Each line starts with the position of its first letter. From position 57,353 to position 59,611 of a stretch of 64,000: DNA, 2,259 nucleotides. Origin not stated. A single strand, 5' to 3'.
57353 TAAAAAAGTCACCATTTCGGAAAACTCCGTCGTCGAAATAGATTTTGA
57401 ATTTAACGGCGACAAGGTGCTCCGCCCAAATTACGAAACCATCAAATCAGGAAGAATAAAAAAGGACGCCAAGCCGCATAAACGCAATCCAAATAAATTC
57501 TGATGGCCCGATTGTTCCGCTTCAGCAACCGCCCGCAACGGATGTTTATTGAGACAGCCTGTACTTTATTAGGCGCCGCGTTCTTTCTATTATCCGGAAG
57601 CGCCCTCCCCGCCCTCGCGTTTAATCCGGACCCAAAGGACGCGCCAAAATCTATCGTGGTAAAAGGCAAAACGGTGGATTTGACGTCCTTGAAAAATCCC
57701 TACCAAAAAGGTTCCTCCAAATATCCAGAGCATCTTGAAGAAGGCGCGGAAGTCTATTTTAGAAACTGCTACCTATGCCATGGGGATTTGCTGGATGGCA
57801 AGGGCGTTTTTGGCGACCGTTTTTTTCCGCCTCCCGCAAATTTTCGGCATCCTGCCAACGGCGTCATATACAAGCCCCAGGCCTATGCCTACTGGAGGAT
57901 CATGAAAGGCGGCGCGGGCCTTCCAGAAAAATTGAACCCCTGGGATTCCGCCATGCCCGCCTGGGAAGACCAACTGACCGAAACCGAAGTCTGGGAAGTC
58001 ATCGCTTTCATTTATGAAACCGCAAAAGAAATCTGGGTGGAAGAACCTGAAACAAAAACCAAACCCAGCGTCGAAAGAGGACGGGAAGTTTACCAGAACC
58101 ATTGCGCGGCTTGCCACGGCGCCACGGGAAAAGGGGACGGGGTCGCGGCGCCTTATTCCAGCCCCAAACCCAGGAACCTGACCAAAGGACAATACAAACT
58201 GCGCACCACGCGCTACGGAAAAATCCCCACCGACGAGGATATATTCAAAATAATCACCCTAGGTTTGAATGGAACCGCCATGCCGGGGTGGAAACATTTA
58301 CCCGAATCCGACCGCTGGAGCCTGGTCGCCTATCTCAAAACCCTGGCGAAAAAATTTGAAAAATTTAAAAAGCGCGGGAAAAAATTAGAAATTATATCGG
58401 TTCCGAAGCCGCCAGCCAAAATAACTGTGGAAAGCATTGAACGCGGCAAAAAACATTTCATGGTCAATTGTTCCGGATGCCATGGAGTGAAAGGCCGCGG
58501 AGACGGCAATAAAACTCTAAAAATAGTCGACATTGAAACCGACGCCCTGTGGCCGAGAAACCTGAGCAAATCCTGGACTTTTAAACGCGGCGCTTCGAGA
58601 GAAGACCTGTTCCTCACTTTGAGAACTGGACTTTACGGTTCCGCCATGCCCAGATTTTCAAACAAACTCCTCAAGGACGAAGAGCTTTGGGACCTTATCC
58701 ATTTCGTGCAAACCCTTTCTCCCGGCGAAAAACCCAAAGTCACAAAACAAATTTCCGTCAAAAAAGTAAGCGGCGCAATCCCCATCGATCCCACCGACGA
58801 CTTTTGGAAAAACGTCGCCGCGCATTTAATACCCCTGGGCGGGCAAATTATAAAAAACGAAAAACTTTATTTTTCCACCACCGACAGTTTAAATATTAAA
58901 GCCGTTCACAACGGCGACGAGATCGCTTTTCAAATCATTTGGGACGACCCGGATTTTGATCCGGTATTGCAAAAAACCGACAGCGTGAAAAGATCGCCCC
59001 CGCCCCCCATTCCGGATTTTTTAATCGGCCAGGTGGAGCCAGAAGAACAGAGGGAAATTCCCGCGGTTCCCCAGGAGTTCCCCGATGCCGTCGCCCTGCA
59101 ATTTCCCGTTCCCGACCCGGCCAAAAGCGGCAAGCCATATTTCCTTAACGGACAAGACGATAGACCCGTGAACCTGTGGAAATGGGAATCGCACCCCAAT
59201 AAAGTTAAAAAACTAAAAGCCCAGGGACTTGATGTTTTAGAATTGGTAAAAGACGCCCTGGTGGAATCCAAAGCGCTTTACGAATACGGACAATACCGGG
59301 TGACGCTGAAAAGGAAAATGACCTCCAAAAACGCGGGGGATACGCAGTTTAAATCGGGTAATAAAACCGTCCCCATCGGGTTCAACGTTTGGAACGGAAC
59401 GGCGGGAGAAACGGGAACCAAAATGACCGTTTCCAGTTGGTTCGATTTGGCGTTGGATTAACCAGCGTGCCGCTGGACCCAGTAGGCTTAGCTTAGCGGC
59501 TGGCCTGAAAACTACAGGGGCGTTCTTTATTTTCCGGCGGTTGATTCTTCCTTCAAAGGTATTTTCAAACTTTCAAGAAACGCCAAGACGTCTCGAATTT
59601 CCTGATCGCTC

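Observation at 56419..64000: Convergent operon pair encoding only secreted copper and haem proteins: candidate undescribed periplasmic redox module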

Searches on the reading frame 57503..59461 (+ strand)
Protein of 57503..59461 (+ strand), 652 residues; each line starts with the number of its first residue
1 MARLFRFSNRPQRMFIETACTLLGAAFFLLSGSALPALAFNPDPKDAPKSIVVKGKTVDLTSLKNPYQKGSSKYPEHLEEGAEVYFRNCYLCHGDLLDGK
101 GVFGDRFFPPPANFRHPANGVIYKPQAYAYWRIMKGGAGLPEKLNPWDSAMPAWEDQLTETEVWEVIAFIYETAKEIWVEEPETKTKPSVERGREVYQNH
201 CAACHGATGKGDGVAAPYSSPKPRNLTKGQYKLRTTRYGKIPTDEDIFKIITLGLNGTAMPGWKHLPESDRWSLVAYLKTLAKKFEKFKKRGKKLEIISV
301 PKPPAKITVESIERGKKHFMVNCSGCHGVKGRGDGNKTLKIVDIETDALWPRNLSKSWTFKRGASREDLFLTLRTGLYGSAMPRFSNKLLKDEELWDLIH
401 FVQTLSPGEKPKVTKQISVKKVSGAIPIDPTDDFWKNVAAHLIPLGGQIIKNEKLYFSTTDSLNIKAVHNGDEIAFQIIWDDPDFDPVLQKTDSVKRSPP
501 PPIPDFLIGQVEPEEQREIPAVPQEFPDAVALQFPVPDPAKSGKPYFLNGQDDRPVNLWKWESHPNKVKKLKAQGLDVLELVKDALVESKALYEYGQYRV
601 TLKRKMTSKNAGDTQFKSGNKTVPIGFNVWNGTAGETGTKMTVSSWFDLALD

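Call 4: search_protein_families(library=pfam, proteins=[window:57503-59461:+], max_evalue=0.1)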
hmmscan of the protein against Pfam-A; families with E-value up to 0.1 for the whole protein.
window:57503-59461:+ (652 aa): 7 families
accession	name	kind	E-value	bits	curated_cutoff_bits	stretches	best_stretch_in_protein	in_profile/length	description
PF00034.26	Cytochrom_C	-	2.6e-36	125.3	21.3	3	190-281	1-89/90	Cytochrome c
PF13442.11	Cytochrome_CBB3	-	1.9e-35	121.4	27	3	190-278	3-68/68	Cytochrome C oxidase, cbb3-type, subunit III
PF09459.16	EB_dh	-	3.4e-19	70.2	33.3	2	432-569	1-126/236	Ethylbenzene dehydrogenase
PF14495.11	Cytochrom_C550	-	3.2e-05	24.1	27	0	306-339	20-52/136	Cytochrome c-550 domain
PF02167.20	Cytochrom_C1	-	0.00012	22.3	22.8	1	187-206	12-31/219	Cytochrome C1 family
PF09086.16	DUF1924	-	0.0059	17.4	22.5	0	316-339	22-45/96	Domain of unknown function (DUF1924)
PF04570.20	zf-FLZ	-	0.082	12.8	23.4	0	80-103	7-30/54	zinc-finger of the FCS-type, C2-C2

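Call 6: search_protein_families(library=ncbifam, proteins=[window:57503-59461:+], max_evalue=0.1)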
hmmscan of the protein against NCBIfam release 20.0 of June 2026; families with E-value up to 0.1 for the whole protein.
window:57503-59461:+ (652 aa): 18 families
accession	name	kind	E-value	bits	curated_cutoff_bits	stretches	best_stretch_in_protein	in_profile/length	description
TIGR03477.1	DMSO_red_II_gam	subfamily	1.3e-28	99.8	169.85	2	516-650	72-205/206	DMSO reductase family type II enzyme, heme b subunit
NF011054.0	PRK14486.1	equivalog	3.9e-26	92.2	447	3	180-281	205-290/294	putative bifunctional cbb3-type cytochrome c oxidase subunit II/cytochrome c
TIGR00782.1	ccoP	equivalog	1e-20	74.2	179.95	2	148-282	167-282/285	cytochrome-c oxidase, cbb3-type subunit III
NF050122.1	bc1_QcrC_actin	exception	7.2e-17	61.5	200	2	155-217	99-163/253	cytochrome bc1 complex diheme cytochrome c subunit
NF033864.1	cytochrome579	equivalog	9.4e-14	51.5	280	2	187-233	46-94/179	cytochrome 579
TIGR03872.1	cytochrome_MoxG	equivalog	7.7e-13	48.7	147.8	2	308-410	40-126/133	cytochrome c(L), periplasmic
TIGR04494.1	c550_PedF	equivalog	2e-12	47.1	122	2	181-228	41-84/133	cytochrome c-550 PedF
NF045930.1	Cytc6PetJCyano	equivalog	3.9e-11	42.8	135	1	148-178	80-110/110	cytochrome c6 PetJ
NF040606.1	CytoC_perox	subfamily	2.3e-10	40.3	150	2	300-356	282-347/524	di-heme-cytochrome C peroxidase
NF042980.1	EthbenzDh_ebdC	equivalog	3.3e-10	39.8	400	1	525-644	88-204/214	ethylbenzene dehydrogenase subunit gamma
NF045773.1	cytochro_C550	exception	3e-08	33.6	125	1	182-212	41-71/118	cytochrome c550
NF045774.1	cytochro_C551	exception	3.9e-08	33.2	118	1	183-211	32-60/110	cytochrome c551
TIGR02603.1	CxxCH_TIGR02603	domain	3.7e-07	30.2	68.15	1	190-212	3-25/134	putative heme-binding domain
TIGR03045.1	PS_II_C550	equivalog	2.5e-05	24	177.75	0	307-339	46-77/159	photosystem II cytochrome c-550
NF052246.1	SorB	equivalog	0.00035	20.6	93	0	181-207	8-34/80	SorB family sulfite dehydrogenase c-type cytochrome subunit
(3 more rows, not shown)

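Call 22: find_encoding_contigs(protein=window:57503-59461:+, flank=10000, max_places=3)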
Protein window:57503-59461:+ (652 aa): 1 contig read that carries it; 1 place shown.
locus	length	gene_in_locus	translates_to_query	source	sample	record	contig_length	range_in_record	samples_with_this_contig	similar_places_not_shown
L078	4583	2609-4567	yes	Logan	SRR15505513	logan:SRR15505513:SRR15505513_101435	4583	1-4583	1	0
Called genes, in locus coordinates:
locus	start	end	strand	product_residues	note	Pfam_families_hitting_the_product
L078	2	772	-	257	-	?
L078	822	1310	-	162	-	PF08534:Redoxin, PF00578:AhpC-TSA, PF13905:Thioredoxin_8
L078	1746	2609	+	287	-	PF13620:CarboxypepD_reg (weak)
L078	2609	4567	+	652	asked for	PF00034:Cytochrom_C (weak), PF13442:Cytochrome_CBB3, PF00034:Cytochrom_C, PF13442:Cytochrome_CBB3, PF00034:Cytochrom_C, PF13442:Cytochrome_CBB3, PF09459:EB_dh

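Call 26: search_solved_structures(query=window:57503-59461:+, max_evalue=0.01)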
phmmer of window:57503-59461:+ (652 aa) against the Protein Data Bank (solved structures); distinct sequences matched with E-value up to 0.01: 27.
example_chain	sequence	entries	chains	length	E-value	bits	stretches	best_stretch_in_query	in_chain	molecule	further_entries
6h5l_B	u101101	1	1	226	1.7e-41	145.3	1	188-410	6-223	Conserved hypothetical cytochrome protein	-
3mk7_C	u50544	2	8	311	4.9e-09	38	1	143-224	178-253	Cytochrome c oxidase, cbb3-type, subunit P | Cbb3-type cytochrome c oxidase subunit CcoP1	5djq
8snh_G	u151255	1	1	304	5.2e-09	38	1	149-229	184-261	Cbb3-type cytochrome c oxidase subunit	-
6f0k_E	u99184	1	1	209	7.2e-09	37.5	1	171-283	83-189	Quinol:cytochrome c oxidoreductase monoheme cytochrome subunit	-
2ivf_C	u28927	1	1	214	1.1e-08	36.9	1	525-644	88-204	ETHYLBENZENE DEHYDROGENASE GAMMA-SUBUNIT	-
8smr_G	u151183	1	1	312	3e-08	35.4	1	72-218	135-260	Cbb3-type cytochrome c oxidase subunit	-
7b04_C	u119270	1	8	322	2.9e-07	32.2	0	459-483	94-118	Nitrite oxidoreductase subunit C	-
6lod_E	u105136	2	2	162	4.7e-06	28.2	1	186-283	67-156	Cytochrome c domain-containing protein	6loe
9vr0_A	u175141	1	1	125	2.8e-05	25.6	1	176-222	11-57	Cytochrome c552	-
7o9u_A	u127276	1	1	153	5e-05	24.8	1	176-280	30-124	Cytochrome c552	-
6btm_E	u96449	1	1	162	0.00013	23.4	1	168-281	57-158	Alternative Complex III subunit E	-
8gy2_B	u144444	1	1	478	0.00018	23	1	80-170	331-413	Alcohol dehydrogenase (quinone), cytochrome c subunit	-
9x0q_B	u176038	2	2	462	0.0003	22.2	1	80-170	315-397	Alcohol dehydrogenase (quinone), cytochrome c subunit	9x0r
7q21_C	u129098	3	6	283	0.00053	21.4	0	306-403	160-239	Cytochrome bc1 complex cytochrome c subunit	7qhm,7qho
9wcx_U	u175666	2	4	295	0.0011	20.4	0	189-222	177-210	Cytochrome bc1 complex cytochrome c subunit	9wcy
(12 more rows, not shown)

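Call 33: find_homologous_proteins(query=window:57503-59461:+, max_evalue=0.00001)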
Query window:57503-59461:+ (652 aa): 938 proteins with E <= 0.00001 among 8000 candidates; the best 120 are listed.
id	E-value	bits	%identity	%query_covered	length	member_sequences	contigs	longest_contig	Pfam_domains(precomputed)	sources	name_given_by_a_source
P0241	0.0e+0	1534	100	100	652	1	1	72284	PF09459.17,PF13442.12,PF00034.27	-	-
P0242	0.0e+0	1288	84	100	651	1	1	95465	PF09459.17,PF13442.12,PF00034.27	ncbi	-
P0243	1.9e-237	808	55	97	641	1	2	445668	PF09459.17,PF13442.12,PF00034.27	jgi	jgi:mono/diheme cytochrome c family protein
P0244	4.0e-237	807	54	99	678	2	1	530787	PF09459.17,PF13442.12,PF00034.27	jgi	jgi:mono/diheme cytochrome c family protein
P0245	2.3e-236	804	55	98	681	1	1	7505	PF09459.17,PF13442.12,PF00034.27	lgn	-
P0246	6.4e-236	803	56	96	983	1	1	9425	PF09459.17,PF13442.12,PF00034.27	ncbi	-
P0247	7.5e-235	799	55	93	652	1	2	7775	PF09459.17,PF13442.12,PF00034.27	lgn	-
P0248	3.1e-234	797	56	93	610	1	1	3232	PF09459.17,PF13442.12,PF00034.27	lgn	-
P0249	1.2e-231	789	54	97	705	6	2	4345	PF09459.17,PF13442.12,PF00034.27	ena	-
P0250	1.5e-231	788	54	98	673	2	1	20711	PF09459.17,PF13442.12,PF00034.27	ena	-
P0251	1.6e-231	788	54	97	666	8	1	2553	PF09459.17,PF13442.12,PF00034.27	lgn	-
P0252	5.0e-231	787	54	97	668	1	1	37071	PF09459.17,PF13442.12,PF00034.27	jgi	jgi:DMSO reductase family type II enzyme heme b subunit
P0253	5.1e-231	787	54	98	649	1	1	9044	PF09459.17,PF13442.12,PF00034.27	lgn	-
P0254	5.8e-231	786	53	97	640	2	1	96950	PF09459.17,PF13442.12,PF00034.27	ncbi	ncbi:MAG: c-type cytochrome [Nitrospinaceae bacterium]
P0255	2.9e-230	784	52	99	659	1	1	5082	PF09459.17,PF13442.12,PF00034.27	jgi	-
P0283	2.6e-223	761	54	96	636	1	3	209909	PF09459.17,PF14495.12,PF13442.12,PF00034.27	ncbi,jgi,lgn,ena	-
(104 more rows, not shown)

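Call 92: find_encoding_contigs(protein=P0283, flank=10000, max_places=2)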
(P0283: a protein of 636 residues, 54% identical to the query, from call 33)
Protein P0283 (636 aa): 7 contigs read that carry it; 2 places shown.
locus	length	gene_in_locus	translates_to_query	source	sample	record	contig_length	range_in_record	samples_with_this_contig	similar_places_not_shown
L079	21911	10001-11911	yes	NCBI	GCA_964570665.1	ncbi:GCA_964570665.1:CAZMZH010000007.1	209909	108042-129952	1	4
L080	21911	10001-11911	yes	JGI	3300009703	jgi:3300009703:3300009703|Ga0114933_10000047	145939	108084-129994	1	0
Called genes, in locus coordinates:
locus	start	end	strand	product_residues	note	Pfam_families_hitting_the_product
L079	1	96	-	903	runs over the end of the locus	PF08757:CotH, PF13229:Beta_helix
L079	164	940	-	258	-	PF07719:TPR_2 (faint), PF13181:TPR_8 (faint), PF13424:TPR_12 (faint), PF13414:TPR_11 (weak), PF00515:TPR_1 (weak)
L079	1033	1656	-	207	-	PF01243:PNPOx_N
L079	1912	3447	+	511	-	PF01409:tRNA-synt_2d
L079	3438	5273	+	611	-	PF27353:MJ0401 (faint), PF03483:B3_4 (weak), PF03484:B5, PF01409:tRNA-synt_2d (weak), PF17759:tRNA_synthFbeta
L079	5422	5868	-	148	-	-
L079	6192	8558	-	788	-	PF01464:SLT, PF23446:LysM1_NFP_LYK (faint), PF23473:LysM3_LYK4_5 (faint), PF01476:LysM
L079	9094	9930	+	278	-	PF14686:fn3_3 (faint)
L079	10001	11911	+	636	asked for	PF14495:Cytochrom_C550 (faint), PF00034:Cytochrom_C (weak), PF13442:Cytochrome_CBB3, PF00034:Cytochrom_C, PF13442:Cytochrome_CBB3, PF00034:Cytochrom_C, PF13442:Cytochrome_CBB3, PF09459:EB_dh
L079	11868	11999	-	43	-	-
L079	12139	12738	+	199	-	PF13561:adh_short_C2, PF00106:adh_short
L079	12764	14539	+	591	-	-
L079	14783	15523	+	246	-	PF02463:SMC_N (weak), PF00005:ABC_tran, PF13304:AAA_21 (weak)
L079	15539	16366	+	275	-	PF00950:ABC-3, PF01032:FecCD (weak)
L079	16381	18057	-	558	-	PF02366:PMT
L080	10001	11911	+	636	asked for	PF14495:Cytochrom_C550 (faint), PF00034:Cytochrom_C (weak), PF13442:Cytochrome_CBB3, PF00034:Cytochrom_C, PF13442:Cytochrome_CBB3, PF00034:Cytochrom_C, PF13442:Cytochrome_CBB3, PF09459:EB_dh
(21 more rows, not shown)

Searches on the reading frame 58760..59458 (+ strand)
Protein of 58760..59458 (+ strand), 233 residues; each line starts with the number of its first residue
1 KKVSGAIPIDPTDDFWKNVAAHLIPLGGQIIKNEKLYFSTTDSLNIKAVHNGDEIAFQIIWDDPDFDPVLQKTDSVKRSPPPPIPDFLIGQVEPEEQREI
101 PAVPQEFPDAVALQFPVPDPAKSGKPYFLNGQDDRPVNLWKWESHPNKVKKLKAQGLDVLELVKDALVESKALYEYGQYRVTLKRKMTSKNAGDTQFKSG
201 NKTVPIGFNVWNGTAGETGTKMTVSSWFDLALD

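Call 53: search_solved_structures(query=window:58760-59458:+, max_evalue=1, show_alignments=3)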
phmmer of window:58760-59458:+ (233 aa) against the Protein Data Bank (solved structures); distinct sequences matched with E-value up to 1: 25.
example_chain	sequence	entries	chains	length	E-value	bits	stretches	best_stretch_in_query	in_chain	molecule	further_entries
2ivf_C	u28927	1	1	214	4.1e-10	42.8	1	106-225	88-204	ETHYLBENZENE DEHYDROGENASE GAMMA-SUBUNIT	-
7b04_C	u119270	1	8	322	1.9e-09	40.6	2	40-64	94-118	Nitrite oxidoreductase subunit C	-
4j79_A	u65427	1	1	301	0.0015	21.3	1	124-145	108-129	Coatomer subunit beta'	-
4j73_A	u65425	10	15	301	0.0015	21.3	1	124-145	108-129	Coatomer subunit beta'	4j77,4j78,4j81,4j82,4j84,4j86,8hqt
8enx_A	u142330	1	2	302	0.0015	21.3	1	124-145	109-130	Coatomer subunit beta'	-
2ynn_A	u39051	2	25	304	0.0015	21.3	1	124-145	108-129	COATOMER SUBUNIT BETA'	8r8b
8ens_A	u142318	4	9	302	0.0015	21.3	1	124-145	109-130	Coatomer subunit beta'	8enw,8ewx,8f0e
8szx_A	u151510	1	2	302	0.0015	21.3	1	124-145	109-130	Coatomer subunit beta'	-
2yno_A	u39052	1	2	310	0.0015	21.3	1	124-145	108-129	Coatomer subunit beta'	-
8hqw_A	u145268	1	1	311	0.0016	21.2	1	124-145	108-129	Coatomer subunit beta',MHV Spike Hxx sorting motif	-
2ynp_A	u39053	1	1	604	0.011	18.5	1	124-145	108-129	COATOMER SUBUNIT BETA'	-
3mkq_A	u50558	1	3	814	0.023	17.4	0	124-145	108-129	Coatomer beta'-subunit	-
8d41_A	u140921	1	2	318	0.044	16.5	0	124-145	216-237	Coatomer subunit beta'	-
8eo0_A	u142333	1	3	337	0.13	14.9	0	125-145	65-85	Putative coatomer subunit alpha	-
4j87_A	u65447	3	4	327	0.14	14.8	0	125-145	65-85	coatomer subunit alpha | coatomer alpha subunit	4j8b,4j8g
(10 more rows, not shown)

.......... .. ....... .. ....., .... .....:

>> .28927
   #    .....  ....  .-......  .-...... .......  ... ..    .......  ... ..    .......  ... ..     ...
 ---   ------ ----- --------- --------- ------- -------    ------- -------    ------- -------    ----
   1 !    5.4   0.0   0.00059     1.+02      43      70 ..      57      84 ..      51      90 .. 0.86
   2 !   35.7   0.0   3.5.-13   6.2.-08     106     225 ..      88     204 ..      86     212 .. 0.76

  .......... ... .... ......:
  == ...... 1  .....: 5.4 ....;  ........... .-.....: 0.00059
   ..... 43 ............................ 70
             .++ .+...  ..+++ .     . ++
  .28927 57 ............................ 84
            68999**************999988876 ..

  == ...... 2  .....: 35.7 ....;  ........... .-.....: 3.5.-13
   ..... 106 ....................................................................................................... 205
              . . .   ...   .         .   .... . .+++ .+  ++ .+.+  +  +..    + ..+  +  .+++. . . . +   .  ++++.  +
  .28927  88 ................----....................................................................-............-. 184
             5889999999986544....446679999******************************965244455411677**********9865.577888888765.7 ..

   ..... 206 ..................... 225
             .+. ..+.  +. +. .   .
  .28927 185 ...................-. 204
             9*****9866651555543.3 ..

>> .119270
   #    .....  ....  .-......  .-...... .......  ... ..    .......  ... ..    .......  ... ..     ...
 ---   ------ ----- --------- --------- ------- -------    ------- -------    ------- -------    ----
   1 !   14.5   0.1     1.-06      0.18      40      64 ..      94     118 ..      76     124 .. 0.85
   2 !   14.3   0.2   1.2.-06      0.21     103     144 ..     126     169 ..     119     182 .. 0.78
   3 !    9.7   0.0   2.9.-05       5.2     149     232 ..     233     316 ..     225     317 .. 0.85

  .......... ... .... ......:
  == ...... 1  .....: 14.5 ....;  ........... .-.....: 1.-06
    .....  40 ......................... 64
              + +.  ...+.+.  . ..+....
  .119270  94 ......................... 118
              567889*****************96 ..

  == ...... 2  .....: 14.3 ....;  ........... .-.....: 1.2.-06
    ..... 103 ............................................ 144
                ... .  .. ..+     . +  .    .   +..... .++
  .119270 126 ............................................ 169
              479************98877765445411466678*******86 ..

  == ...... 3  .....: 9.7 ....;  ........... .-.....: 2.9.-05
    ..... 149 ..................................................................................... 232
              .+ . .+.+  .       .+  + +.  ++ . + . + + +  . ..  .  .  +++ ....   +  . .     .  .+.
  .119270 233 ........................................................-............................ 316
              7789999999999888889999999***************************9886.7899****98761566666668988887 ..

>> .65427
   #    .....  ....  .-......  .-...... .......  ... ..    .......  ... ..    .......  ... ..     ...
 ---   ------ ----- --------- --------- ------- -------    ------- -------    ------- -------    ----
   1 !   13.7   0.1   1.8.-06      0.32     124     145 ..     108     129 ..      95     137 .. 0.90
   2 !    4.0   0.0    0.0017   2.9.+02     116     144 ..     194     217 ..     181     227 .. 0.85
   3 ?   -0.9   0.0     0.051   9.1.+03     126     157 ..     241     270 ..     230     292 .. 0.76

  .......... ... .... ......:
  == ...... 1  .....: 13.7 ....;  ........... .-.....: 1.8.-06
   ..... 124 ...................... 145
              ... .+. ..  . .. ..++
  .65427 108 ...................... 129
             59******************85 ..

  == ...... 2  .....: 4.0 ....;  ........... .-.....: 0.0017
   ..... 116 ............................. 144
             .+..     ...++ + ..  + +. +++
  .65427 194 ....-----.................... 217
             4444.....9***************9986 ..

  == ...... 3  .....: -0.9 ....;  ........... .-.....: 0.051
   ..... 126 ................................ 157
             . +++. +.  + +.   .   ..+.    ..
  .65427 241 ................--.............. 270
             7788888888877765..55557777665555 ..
